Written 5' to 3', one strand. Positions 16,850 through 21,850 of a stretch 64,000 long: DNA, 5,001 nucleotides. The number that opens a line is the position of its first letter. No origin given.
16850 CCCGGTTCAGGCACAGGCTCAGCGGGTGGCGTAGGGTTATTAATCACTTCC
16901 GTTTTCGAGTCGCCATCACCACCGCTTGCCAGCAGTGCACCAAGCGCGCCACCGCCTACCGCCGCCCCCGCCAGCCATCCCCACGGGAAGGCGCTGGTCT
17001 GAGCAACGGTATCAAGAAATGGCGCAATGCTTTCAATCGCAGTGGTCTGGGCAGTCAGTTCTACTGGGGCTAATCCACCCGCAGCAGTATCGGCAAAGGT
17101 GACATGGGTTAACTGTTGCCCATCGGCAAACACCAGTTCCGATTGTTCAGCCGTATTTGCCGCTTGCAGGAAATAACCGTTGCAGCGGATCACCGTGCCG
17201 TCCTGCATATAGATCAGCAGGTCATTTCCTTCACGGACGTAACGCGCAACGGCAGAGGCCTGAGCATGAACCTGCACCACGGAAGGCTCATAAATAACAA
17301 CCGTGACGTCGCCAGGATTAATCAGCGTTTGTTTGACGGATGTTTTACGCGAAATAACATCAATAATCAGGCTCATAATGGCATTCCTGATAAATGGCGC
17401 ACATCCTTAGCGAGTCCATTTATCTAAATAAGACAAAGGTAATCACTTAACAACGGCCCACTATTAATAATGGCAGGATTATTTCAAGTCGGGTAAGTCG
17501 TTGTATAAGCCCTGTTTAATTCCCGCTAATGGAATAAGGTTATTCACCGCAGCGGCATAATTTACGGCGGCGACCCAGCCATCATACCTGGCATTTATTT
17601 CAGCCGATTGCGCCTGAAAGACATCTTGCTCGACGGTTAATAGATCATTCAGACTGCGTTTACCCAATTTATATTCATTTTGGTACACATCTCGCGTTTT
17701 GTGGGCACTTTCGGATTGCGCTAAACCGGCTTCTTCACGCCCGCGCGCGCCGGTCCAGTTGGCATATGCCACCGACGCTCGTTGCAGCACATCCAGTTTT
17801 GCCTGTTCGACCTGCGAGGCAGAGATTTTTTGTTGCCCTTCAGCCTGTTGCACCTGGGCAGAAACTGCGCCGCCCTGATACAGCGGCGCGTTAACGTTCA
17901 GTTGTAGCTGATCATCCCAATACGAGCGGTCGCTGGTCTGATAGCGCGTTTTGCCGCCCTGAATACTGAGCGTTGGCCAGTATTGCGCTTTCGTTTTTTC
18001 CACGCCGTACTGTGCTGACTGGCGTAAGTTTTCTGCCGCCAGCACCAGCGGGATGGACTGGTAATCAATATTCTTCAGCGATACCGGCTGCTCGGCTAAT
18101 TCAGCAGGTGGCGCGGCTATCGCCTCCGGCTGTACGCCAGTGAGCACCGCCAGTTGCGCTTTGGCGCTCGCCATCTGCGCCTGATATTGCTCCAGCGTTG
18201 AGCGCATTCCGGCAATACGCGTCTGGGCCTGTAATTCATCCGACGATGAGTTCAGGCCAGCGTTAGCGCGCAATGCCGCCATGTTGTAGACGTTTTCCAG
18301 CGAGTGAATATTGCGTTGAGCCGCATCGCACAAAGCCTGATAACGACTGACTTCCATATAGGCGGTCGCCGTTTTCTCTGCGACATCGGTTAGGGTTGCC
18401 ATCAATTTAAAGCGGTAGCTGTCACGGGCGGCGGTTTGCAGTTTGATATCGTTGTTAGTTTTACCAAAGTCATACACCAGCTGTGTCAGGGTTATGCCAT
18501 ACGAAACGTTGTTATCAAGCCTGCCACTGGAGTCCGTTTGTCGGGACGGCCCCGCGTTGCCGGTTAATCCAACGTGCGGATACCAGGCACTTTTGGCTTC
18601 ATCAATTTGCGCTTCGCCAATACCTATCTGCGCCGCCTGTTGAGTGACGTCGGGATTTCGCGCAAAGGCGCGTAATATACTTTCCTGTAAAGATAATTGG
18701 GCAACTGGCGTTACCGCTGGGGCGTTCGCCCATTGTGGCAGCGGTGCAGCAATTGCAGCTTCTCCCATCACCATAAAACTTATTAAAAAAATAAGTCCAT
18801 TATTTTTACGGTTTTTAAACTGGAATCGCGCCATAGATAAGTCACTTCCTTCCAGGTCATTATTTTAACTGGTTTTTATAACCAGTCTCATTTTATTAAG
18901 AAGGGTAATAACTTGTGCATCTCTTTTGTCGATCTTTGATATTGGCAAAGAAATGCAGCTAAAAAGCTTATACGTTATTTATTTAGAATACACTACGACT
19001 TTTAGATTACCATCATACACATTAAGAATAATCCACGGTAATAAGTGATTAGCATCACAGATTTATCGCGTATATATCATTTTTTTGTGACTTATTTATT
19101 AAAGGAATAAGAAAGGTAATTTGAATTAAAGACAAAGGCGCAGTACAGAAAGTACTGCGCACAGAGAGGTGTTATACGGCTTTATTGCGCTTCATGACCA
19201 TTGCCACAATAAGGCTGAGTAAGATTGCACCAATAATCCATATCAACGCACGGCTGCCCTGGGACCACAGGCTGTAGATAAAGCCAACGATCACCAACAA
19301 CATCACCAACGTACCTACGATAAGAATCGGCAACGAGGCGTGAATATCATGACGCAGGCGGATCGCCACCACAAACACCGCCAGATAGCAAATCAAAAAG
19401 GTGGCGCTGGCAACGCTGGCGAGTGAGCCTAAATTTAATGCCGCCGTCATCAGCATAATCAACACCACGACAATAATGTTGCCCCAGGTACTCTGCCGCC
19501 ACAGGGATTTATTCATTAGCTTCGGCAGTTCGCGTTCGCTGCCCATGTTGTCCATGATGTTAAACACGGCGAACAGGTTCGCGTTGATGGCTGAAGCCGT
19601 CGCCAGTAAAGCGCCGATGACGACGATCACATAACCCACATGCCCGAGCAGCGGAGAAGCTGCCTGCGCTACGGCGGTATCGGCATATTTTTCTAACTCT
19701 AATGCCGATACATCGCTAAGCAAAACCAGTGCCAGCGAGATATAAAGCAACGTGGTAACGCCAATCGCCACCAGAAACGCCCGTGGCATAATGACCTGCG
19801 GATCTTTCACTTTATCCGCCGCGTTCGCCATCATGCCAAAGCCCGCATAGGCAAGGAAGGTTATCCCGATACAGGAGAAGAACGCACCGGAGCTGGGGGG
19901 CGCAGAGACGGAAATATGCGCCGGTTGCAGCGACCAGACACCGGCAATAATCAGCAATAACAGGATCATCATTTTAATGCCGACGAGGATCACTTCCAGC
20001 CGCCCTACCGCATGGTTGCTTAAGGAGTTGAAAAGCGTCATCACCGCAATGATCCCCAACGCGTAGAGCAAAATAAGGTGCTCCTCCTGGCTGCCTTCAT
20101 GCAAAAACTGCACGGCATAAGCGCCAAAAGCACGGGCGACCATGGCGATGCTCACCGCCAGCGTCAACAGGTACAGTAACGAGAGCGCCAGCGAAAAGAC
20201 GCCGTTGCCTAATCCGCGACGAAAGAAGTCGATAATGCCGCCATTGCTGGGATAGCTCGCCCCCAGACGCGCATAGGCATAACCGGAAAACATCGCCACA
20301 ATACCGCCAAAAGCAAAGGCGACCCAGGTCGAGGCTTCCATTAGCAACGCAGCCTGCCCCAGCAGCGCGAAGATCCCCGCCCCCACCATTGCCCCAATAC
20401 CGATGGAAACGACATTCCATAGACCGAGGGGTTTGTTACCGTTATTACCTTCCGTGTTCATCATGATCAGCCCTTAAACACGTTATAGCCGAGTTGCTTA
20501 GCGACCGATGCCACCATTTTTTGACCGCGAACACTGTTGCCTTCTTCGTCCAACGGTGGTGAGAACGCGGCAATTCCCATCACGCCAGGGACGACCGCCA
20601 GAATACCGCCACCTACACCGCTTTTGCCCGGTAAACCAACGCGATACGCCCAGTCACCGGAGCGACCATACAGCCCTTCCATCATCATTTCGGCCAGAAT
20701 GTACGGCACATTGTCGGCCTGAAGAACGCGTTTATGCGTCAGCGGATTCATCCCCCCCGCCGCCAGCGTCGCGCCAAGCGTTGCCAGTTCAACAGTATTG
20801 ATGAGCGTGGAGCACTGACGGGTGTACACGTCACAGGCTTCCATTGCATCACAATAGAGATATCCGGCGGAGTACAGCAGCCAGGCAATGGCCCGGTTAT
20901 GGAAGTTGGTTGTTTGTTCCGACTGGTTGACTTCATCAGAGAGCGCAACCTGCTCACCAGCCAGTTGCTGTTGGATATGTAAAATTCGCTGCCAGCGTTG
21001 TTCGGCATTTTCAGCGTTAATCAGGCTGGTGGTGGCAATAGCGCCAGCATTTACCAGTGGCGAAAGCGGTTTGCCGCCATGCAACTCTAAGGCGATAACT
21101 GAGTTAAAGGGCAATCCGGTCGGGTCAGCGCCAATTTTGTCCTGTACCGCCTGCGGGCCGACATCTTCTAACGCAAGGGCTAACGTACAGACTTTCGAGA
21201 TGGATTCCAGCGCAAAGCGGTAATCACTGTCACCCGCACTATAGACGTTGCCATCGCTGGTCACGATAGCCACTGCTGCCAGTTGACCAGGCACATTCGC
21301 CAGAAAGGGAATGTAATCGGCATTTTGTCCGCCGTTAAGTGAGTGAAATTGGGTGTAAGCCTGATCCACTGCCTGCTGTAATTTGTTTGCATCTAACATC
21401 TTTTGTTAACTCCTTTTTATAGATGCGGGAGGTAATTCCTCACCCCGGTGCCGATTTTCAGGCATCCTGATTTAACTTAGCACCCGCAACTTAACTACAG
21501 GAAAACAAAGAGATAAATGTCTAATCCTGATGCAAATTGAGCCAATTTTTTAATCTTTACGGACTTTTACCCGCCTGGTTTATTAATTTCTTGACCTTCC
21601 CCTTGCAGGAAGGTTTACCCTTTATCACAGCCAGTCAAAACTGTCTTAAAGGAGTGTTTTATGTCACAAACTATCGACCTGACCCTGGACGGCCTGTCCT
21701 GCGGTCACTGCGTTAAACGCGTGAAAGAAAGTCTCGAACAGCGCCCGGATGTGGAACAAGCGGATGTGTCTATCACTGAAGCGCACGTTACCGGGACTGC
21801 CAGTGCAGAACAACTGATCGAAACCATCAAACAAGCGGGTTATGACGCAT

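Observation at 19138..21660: Synteny break at ybaT: the island sits where cueR is expected, while the CueR operator at copA is intact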

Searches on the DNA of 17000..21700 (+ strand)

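Call 5: search_dna_similar(query=window:17000-21700:+, collection=ecoli_genomes, mode=near, max_rows=40, rows=spread)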
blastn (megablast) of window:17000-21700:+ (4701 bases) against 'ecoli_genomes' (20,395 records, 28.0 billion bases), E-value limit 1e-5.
Records with a match: 5422; places in all: 5445; records where one place covers at least 80% of the query: 958.
Genomes with a match: 5422 of 5426; with a place that covers at least 80% of the query: 958. Places per genome that has any: lowest 1, median 1, highest 2. On chromosomes: 5443 places; on plasmids: 2.
Best place of each record, by identity: >=99% 2; 95-99% 5411; 90-95% 9.
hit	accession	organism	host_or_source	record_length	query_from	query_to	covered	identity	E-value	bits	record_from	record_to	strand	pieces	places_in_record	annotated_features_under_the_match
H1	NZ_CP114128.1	Escherichia coli strain PE164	pig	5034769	1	4701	100%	98.7%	0e+0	8344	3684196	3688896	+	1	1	TolC family outer membrane protein | ybaT: APC family permease | glsA: glutaminase A | siiEA: BapA-related adhesin SiiEA | copA: copper-exporting P-type ATPase CopA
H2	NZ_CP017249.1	Escherichia coli strain NADC 5570/86-24/6565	not applicable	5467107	1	4701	100%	98.6%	0e+0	8305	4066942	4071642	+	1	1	TolC family outer membrane protein | ybaT: APC family permease | glsA: glutaminase A | siiEA: BapA-related adhesin SiiEA | copA: copper-exporting P-type ATPase CopA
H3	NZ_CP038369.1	Escherichia coli O157:H7 strain F6321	beef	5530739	1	4701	100%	98.5%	0e+0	8299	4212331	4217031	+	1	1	TolC family outer membrane protein | ybaT: APC family permease | glsA: glutaminase A | siiEA: BapA-related adhesin SiiEA | copA: copper-exporting P-type ATPase CopA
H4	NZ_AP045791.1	Escherichia coli strain 23CRST026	Homo sapiens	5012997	1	4701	100%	98.2%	0e+0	8216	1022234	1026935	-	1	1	TolC family outer membrane protein | ybaT: APC family permease | glsA: glutaminase A | siiEA: BapA-related adhesin SiiEA | copA: copper-exporting P-type ATPase CopA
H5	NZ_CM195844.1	Escherichia coli strain CNREC_004-43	Homo sapiens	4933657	1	4701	100%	98.0%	0e+0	8161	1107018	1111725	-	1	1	TolC family outer membrane protein | ybaT: APC family permease | glsA: glutaminase A | siiEA: BapA-related adhesin SiiEA | copA: copper-exporting P-type ATPase CopA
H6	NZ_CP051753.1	Escherichia coli strain SCU-102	Homo sapiens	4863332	1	4701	100%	97.9%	0e+0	8128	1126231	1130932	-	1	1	TolC family outer membrane protein | ybaT: APC family permease | glsA: glutaminase A | siiEA: BapA-related adhesin SiiEA | copA: copper-exporting P-type ATPase CopA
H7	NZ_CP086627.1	Escherichia coli strain RIVM_C036569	Homo sapiens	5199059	7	4701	100%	97.1%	0e+0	7912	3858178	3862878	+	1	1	TolC family outer membrane protein | ybaT: APC family permease | glsA: glutaminase A | siiEA: BapA-related adhesin SiiEA | copA: copper-exporting P-type ATPase CopA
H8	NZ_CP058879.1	Escherichia coli strain STLEFF_29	Stanley WWTPs_29 WWTPs effluent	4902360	2145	4701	54%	98.6%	0e+0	4523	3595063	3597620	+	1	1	ybaT: APC family permease | glsA: glutaminase A | copA: copper-exporting P-type ATPase CopA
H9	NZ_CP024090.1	Escherichia coli strain WG5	missing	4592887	2145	4701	54%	98.3%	0e+0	4484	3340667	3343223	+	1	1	ybaT: APC family permease | glsA: glutaminase A | copA: copper-exporting P-type ATPase CopA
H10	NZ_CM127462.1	Escherichia coli strain G5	seawater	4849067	2145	4701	54%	98.3%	0e+0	4484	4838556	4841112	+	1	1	ybaT: APC family permease | glsA: glutaminase A | copA: copper-exporting P-type ATPase CopA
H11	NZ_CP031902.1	Escherichia coli O104:H4 strain FWSEC0009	Homo sapiens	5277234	2145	4701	54%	98.3%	0e+0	4479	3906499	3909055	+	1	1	ybaT: APC family permease | glsA: glutaminase A | copA: copper-exporting P-type ATPase CopA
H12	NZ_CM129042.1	Escherichia coli strain 400660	Homo sapiens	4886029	2145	4701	54%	98.3%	0e+0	4479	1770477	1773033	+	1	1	ybaT: APC family permease | glsA: glutaminase A | copA: copper-exporting P-type ATPase CopA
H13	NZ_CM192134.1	Escherichia coli strain Ec-U14-2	Homo sapiens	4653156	2145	4701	54%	98.3%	0e+0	4479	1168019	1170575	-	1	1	ybaT: APC family permease | glsA: glutaminase A | copA: copper-exporting P-type ATPase CopA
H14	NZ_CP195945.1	Escherichia coli strain C6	Water sample from the Juan Diaz River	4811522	2145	4701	54%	98.2%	0e+0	4473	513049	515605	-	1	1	ybaT: APC family permease | glsA: glutaminase A | copA: copper-exporting P-type ATPase CopA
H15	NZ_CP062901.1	Escherichia coli O152:H23 strain Res13-Lact-ER01-35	Sus scrofa domesticus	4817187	2145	4701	54%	98.2%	0e+0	4468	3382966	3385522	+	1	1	ybaT: APC family permease | glsA: glutaminase A | copA: copper-exporting P-type ATPase CopA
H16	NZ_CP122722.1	Escherichia coli strain ETEC1747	Sus scrofa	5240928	2145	4701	54%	98.2%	0e+0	4468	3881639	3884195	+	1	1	ybaT: APC family permease | glsA: glutaminase A | copA: copper-exporting P-type ATPase CopA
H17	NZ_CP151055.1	Escherichia coli strain 20KM2228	Cat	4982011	2145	4701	54%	98.2%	0e+0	4468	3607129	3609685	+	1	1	ybaT: APC family permease | glsA: glutaminase A | copA: copper-exporting P-type ATPase CopA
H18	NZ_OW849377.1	Escherichia coli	Homo sapiens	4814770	2145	4701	54%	98.2%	0e+0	4468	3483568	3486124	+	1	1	ybaT: APC family permease | glsA: glutaminase A | copA: copper-exporting P-type ATPase CopA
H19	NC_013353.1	Escherichia coli O103:H2 str. 12009 strain 12009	-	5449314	2145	4701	54%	98.2%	0e+0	4462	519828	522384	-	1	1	ybaT: APC family permease | glsA: glutaminase A | copA: copper-exporting P-type ATPase CopA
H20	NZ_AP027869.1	Escherichia coli strain 2018-01-1CC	Homo sapiens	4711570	2145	4701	54%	98.2%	0e+0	4462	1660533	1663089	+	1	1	ybaT: APC family permease | glsA: glutaminase A | copA: copper-exporting P-type ATPase CopA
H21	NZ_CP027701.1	Escherichia coli strain 675SK2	-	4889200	2145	4701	54%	98.1%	0e+0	4457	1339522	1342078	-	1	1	ybaT: APC family permease | glsA: glutaminase A | copA: copper-exporting P-type ATPase CopA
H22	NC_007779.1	Escherichia coli str. K-12 substr. W3110 strain K-12 ...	-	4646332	2145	4701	54%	98.1%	0e+0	4457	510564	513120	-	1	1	ybaT: APC family permease | glsA: glutaminase A | copA: copper-exporting P-type ATPase CopA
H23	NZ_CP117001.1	Escherichia coli strain MLI108K2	Homo sapiens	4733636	2145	4701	54%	98.1%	0e+0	4457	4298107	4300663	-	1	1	ybaT: APC family permease | glsA: glutaminase A | copA: copper-exporting P-type ATPase CopA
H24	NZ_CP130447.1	Escherichia coli strain 11899A_LBHALD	Homo sapiens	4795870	2145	4701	54%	98.1%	0e+0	4457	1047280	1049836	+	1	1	ybaT: APC family permease | glsA: glutaminase A | copA: copper-exporting P-type ATPase CopA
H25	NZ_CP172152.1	Escherichia coli strain GF31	chicken meat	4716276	2145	4701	54%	98.1%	0e+0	4457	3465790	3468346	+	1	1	ybaT: APC family permease | glsA: glutaminase A | copA: copper-exporting P-type ATPase CopA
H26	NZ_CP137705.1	Escherichia coli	missing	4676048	2145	4701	54%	98.1%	0e+0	4457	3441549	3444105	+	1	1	ybaT: APC family permease | glsA: glutaminase A | copA: copper-exporting P-type ATPase CopA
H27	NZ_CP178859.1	Escherichia coli HB101 strain HB101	Homo sapiens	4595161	2145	4701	54%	98.1%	0e+0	4457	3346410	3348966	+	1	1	ybaT: APC family permease | glsA: glutaminase A | copA: copper-exporting P-type ATPase CopA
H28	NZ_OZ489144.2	Escherichia coli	-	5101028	2145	4701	54%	98.1%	0e+0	4457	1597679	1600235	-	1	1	ybaT: APC family permease | glsA: glutaminase A | copA: copper-exporting P-type ATPase CopA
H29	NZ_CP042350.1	Escherichia coli strain RM10410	crow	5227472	2145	4701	54%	98.1%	0e+0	4451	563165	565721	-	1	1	ybaT: APC family permease | glsA: glutaminase A | copA: copper-exporting P-type ATPase CopA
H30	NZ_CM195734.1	Escherichia coli strain P470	Lettuce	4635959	2145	4701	54%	98.1%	0e+0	4451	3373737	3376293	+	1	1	ybaT: APC family permease | glsA: glutaminase A | copA: copper-exporting P-type ATPase CopA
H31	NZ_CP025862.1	Escherichia coli strain 504237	Homo sapiens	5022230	2145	4701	54%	98.0%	0e+0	4440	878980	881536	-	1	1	ybaT: APC family permease | glsA: glutaminase A | copA: copper-exporting P-type ATPase CopA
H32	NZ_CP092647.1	Escherichia coli strain EC5502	Homo sapiens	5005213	2145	4701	54%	98.0%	0e+0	4434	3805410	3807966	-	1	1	ybaT: APC family permease | glsA: glutaminase A | copA: copper-exporting P-type ATPase CopA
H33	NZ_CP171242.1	Escherichia coli Nissle 1917 strain Nissle 1917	Homo sapiens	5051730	2145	4701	54%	97.9%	0e+0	4423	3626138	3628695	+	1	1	ybaT: APC family permease | glsA: glutaminase A | copA: copper-exporting P-type ATPase CopA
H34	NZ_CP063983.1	Escherichia coli strain 25DN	LAB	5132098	2145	4701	54%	97.8%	0e+0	4412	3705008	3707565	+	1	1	ybaT: APC family permease | glsA: glutaminase A | copA: copper-exporting P-type ATPase CopA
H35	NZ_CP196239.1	Escherichia coli strain AH19D088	Homo sapiens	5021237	2145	4701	54%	97.7%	0e+0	4401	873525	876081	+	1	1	ybaT: APC family permease | glsA: glutaminase A | copA: copper-exporting P-type ATPase CopA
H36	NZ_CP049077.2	Escherichia coli strain p11A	Homo sapiens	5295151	2145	4701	54%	97.7%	0e+0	4390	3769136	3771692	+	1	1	ybaT: APC family permease | glsA: glutaminase A | copA: copper-exporting P-type ATPase CopA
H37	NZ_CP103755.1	Escherichia coli strain p11B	Homo sapiens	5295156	2145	4701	54%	97.7%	0e+0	4390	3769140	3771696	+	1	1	ybaT: APC family permease | glsA: glutaminase A | copA: copper-exporting P-type ATPase CopA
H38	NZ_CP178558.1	Escherichia coli strain GCU-H1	Tursiops truncates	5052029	2145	4701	54%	97.7%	0e+0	4390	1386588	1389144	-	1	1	ybaT: APC family permease | glsA: glutaminase A | copA: copper-exporting P-type ATPase CopA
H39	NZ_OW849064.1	Escherichia coli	Homo sapiens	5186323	2145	4701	54%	97.7%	0e+0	4390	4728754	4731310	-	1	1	ybaT: APC family permease | glsA: glutaminase A | copA: copper-exporting P-type ATPase CopA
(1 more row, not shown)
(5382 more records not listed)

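Call 6: get_annotated_region(hit=H22, flank=4000)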
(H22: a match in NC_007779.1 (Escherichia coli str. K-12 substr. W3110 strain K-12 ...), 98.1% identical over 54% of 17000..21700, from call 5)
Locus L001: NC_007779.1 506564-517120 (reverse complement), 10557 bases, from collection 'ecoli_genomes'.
description: Escherichia coli str. K-12 substr. W3110, complete sequence
organism: Escherichia coli str. K-12 substr. W3110 strain K-12 substr. W3110 (NCBI taxid 316407)
replicon: chromosome; assembly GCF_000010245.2
host: -; source: -; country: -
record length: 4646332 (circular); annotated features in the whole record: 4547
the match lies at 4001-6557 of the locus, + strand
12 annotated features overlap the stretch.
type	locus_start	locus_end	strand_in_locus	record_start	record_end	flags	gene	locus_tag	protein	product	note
CDS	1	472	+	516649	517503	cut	cnoX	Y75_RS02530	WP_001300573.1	chaperedoxin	-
CDS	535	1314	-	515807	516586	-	fetB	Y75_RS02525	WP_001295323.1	iron efflux ABC transporter permease subunit FetB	-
CDS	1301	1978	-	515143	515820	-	fetA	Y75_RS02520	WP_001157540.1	iron efflux ABC transporter ATP-binding subunit FetA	-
CDS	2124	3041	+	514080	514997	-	qmcA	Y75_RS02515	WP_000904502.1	SPFH domain-containing protein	-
CDS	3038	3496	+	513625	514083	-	ybbJ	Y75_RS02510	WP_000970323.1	NfeD family protein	-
CDS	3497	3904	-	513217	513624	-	cueR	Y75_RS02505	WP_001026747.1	Cu(I)-responsive transcriptional regulator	-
CDS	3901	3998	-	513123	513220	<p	-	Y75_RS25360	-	hypothetical protein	frameshifted; incomplete; partial in the middle of a contig; missing N-terminus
CDS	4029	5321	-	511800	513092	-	ybaT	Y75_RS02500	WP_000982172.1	APC family permease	-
CDS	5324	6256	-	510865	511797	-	glsA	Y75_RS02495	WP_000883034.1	glutaminase A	-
CDS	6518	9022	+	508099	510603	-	copA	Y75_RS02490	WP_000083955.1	copper-exporting P-type ATPase CopA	-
CDS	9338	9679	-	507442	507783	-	ybaQ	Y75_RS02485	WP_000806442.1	HigA family addiction module antitoxin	-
CDS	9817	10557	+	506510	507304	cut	ybaP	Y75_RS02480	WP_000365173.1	TraB/GumN family protein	-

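Call 7: get_annotated_region(hit=H1, flank=20000)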
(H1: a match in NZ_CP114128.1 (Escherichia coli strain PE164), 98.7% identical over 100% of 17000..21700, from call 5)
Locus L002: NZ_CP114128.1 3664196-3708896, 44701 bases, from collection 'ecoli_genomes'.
description: Escherichia coli strain PE164 chromosome, complete genome
organism: Escherichia coli strain PE164 (NCBI taxid 562)
replicon: chromosome; assembly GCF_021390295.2
host: pig; source: diarrhea and blood; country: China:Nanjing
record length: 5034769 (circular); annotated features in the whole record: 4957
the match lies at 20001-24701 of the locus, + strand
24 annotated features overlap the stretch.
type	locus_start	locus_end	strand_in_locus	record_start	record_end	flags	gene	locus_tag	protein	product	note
CDS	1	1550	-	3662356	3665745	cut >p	-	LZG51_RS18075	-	beta strand repeat-containing protein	incomplete; partial in the middle of a contig; missing N-terminus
CDS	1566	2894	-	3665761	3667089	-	-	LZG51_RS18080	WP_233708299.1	IS4-like element IS4 family transposase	-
CDS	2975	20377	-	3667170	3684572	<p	siiEA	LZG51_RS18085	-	BapA-related adhesin SiiEA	incomplete; partial in the middle of a contig; missing C-terminus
CDS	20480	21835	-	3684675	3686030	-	-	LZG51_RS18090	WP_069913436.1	TolC family outer membrane protein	-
CDS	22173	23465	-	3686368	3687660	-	ybaT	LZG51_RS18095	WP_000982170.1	APC family permease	-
CDS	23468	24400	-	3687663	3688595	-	glsA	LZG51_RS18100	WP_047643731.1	glutaminase A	-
CDS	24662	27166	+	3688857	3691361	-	copA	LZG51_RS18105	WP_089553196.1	copper-exporting P-type ATPase CopA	-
CDS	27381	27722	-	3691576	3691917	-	ybaQ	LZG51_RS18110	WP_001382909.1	HigA family addiction module antitoxin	-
CDS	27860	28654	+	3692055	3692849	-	ybaP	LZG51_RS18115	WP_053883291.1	TraB/GumN family protein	-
CDS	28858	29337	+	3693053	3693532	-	ybaK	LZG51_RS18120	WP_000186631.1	Cys-tRNA(Pro)/Cys-tRNA(Cys) deacylase YbaK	-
CDS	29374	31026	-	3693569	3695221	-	ushA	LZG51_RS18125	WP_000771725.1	bifunctional UDP-sugar hydrolase/5'-nucleotidase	-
CDS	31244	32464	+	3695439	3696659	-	fsr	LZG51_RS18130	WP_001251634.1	fosmidomycin MFS transporter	-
CDS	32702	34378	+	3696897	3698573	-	ybaL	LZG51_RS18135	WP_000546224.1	YbaL family putative K(+) efflux transporter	-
CDS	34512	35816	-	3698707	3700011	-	gsk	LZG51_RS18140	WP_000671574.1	inosine/guanosine kinase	-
CDS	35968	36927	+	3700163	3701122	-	aes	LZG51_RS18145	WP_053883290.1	acetyl esterase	-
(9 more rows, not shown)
